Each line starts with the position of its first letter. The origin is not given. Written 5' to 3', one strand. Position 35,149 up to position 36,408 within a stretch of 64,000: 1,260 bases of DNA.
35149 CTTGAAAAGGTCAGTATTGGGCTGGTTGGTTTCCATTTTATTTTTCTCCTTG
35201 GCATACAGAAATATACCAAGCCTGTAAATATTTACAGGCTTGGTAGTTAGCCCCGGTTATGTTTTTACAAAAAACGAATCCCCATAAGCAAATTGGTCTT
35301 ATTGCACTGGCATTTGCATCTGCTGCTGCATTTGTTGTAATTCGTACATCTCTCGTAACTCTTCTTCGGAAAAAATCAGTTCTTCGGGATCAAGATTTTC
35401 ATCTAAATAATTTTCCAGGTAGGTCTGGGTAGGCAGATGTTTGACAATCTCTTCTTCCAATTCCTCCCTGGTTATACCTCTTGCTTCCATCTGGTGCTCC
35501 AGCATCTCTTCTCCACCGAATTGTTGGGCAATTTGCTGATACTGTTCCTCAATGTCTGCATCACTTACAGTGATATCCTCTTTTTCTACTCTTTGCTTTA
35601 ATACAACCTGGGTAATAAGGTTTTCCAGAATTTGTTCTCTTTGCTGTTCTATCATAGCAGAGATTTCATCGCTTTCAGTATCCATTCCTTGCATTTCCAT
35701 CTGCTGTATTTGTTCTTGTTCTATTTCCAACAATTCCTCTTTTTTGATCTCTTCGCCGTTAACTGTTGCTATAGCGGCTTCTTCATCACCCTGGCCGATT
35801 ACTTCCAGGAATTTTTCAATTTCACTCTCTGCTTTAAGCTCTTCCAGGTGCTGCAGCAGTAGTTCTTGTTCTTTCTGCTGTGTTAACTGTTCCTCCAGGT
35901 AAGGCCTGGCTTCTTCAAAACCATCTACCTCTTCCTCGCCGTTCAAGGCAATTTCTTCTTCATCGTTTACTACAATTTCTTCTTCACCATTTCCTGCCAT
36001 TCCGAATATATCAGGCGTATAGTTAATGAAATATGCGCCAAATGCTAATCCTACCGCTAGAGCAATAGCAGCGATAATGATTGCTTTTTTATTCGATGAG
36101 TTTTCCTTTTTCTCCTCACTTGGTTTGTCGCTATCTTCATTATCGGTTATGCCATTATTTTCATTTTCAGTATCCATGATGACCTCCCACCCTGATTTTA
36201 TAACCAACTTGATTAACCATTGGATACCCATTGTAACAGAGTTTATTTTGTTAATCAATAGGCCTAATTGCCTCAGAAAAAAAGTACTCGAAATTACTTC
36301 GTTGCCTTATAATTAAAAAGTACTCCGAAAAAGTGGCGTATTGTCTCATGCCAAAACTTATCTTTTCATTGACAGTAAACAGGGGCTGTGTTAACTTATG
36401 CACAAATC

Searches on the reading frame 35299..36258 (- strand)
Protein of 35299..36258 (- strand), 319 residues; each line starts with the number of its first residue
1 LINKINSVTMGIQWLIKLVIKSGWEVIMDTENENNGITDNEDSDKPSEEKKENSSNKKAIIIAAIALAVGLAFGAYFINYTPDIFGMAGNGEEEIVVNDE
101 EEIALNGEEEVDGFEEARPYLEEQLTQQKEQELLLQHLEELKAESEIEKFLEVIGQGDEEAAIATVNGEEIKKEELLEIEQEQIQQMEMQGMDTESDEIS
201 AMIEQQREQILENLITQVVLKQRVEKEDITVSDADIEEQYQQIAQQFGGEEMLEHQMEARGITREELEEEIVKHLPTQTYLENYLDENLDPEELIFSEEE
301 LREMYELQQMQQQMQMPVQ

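Call 7: search_protein_families(library=pfam, proteins=[window:35299-36258:-], max_evalue=0.001)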
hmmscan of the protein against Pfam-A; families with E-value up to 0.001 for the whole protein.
window:35299-36258:- (319 aa): 4 families
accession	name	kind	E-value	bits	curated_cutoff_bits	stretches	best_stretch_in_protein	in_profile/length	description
PF13624.11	SurA_N_3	-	1.6e-11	44.8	27.2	1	157-278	36-159/162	SurA-like N-terminal domain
PF13623.11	SurA_N_2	-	3e-10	40.6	28.5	1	156-247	36-129/145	SurA-like N-terminal domain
PF21811.2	RdfA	-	3e-05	24.4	27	1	209-314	34-142/195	Rod-determining factor A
PF09312.16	SurA_N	-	0.00011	22.8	30.8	1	163-274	5-111/118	SurA N-terminal domain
